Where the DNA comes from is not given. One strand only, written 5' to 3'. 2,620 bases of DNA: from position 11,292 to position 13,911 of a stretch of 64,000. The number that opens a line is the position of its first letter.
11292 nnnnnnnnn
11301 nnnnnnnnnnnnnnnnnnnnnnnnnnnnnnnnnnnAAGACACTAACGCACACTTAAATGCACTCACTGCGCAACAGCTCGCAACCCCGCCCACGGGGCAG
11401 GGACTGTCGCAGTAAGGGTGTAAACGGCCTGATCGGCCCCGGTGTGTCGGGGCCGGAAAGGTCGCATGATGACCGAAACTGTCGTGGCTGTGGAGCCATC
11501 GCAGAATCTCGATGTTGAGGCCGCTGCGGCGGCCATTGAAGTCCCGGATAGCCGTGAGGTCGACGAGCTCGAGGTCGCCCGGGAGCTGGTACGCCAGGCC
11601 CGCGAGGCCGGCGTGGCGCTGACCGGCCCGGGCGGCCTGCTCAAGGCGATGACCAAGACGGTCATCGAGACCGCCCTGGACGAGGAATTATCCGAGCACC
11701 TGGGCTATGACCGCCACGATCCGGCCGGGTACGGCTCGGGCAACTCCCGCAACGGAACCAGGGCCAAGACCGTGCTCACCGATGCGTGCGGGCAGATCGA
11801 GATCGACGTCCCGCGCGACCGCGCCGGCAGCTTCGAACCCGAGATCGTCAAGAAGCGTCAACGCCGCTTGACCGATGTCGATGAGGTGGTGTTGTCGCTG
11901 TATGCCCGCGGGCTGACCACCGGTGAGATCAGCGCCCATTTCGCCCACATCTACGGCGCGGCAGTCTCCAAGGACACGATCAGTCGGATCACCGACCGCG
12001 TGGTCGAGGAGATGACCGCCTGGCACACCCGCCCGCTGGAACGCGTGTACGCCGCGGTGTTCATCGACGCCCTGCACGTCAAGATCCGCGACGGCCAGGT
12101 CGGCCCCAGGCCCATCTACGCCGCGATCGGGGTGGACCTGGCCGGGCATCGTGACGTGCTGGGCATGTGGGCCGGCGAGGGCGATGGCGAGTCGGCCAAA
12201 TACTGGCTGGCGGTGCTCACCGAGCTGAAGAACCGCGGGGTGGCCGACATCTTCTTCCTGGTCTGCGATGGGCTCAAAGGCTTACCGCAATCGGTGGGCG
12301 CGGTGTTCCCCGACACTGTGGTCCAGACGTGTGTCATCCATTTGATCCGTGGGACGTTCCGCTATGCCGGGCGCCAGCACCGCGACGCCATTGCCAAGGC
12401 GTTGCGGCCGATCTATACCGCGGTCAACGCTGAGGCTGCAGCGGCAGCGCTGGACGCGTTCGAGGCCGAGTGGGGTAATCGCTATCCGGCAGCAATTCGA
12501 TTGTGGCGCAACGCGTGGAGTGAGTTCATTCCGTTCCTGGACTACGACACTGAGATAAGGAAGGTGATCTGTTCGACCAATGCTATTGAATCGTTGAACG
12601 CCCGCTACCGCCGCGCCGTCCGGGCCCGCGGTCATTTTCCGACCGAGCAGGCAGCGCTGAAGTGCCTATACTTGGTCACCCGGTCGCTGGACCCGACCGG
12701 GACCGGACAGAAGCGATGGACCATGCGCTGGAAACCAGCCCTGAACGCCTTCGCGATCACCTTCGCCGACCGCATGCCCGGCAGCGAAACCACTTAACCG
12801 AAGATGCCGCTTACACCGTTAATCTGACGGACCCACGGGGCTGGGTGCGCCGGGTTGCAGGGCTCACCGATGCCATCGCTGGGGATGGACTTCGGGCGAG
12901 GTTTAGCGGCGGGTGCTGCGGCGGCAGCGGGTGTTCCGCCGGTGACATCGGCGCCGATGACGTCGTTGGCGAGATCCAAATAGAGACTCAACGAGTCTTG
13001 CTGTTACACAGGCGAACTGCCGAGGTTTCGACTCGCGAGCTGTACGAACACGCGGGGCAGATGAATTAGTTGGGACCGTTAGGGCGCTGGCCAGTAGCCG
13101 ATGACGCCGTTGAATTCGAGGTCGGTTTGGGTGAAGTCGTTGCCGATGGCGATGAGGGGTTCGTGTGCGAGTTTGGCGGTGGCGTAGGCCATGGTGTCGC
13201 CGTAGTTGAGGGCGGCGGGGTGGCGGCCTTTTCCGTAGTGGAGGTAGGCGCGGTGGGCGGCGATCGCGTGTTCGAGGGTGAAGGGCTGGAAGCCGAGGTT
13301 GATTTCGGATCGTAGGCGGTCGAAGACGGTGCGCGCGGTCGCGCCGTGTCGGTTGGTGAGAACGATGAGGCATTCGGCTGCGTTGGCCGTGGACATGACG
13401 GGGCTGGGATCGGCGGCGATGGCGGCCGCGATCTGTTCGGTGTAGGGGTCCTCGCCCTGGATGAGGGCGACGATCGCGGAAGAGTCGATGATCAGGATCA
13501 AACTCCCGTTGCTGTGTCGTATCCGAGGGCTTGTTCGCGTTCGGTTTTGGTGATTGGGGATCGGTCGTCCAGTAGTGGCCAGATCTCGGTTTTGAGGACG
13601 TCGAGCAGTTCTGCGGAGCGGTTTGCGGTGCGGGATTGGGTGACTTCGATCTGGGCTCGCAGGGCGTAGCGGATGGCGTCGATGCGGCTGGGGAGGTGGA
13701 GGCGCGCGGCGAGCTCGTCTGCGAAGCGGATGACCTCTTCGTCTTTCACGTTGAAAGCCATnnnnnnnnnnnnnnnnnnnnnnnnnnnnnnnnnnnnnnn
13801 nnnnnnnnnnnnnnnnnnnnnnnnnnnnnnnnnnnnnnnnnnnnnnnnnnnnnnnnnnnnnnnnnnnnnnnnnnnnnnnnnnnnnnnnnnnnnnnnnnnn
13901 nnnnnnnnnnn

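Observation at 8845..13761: IS607-family (TnpA serine recombinase + TnpB) element replaced half of a duplicated vapBC module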

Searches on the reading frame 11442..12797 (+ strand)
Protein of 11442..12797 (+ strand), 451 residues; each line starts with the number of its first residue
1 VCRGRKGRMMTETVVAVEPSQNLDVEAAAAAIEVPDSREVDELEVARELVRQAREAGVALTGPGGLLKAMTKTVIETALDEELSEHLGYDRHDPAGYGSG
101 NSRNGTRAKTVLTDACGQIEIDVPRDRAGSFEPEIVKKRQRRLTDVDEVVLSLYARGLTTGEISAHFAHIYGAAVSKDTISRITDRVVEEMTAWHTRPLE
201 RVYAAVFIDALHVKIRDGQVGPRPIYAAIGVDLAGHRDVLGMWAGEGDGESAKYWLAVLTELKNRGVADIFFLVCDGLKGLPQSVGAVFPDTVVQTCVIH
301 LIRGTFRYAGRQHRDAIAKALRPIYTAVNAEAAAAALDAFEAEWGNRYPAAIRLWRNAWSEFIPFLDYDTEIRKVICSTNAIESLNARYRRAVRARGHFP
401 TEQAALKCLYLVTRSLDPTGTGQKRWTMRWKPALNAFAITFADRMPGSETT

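Call 7: search_protein_families(library=pfam, proteins=[window:11442-12797:+], max_evalue=0.01)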
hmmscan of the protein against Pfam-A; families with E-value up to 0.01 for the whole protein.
window:11442-12797:+ (451 aa): 1 family
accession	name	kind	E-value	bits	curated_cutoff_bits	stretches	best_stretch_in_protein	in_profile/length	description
PF00872.24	Transposase_mut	-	1.5e-133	445.8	21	1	57-417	16-373/379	Transposase, Mutator family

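Call 36: search_protein_families(library=ncbifam, proteins=[window:11442-12797:+], max_evalue=0.001)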
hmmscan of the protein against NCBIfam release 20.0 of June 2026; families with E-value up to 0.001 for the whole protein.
window:11442-12797:+ (451 aa): 4 families
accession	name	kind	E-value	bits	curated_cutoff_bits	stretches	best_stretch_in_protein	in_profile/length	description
NF033543.2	transpos_IS256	equivalog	2.6e-114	381.7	150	1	84-414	2-335/338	IS256 family transposase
NF041731.2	transpos_ISH6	equivalog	1.7e-09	36.9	240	1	99-304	63-265/414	ISH6 family transposase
NF033544.1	transpos_IS1249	exception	2e-08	33.8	300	1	198-348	88-216/382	IS1249 family transposase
NF048019.1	IS256_Zn_var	equivalog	0.00015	21.1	150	1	250-351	123-218/304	IS256 family transposase, variant Zn-binding type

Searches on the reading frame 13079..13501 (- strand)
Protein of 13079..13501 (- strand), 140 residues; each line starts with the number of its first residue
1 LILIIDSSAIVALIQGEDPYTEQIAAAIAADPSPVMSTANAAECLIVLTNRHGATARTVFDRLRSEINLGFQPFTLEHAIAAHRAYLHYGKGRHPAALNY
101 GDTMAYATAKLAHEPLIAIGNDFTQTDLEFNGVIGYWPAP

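Call 7: search_protein_families(library=pfam, proteins=[window:13079-13501:-], max_evalue=0.01)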
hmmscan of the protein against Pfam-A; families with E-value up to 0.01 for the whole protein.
window:13079-13501:- (140 aa): 1 family
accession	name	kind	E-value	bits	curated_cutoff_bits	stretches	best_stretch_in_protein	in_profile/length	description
PF01850.27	PIN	-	3.6e-15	57.1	23.6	1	4-127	2-118/120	PIN domain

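Call 36: search_protein_families(library=ncbifam, proteins=[window:13082-13501:-], max_evalue=0.001)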
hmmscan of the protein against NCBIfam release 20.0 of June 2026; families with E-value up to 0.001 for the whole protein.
window:13082-13501:- (140 aa): 0 families

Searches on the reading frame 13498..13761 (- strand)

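Call 7: search_protein_families(library=pfam, proteins=[window:13498-13761:-], max_evalue=0.01)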
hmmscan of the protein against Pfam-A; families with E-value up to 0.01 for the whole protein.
window:13498-13761:- (87 aa): 1 family
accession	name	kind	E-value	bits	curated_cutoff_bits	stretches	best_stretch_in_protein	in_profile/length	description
PF07704.17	PSK_trans_fac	-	3e-09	38.1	28.3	1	1-71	1-72/82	Rv0623-like transcription factor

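Call 36: search_protein_families(library=ncbifam, proteins=[window:13501-13761:-], max_evalue=0.001)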
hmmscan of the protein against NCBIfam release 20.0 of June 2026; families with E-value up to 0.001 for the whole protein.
window:13501-13761:- (87 aa): 0 families
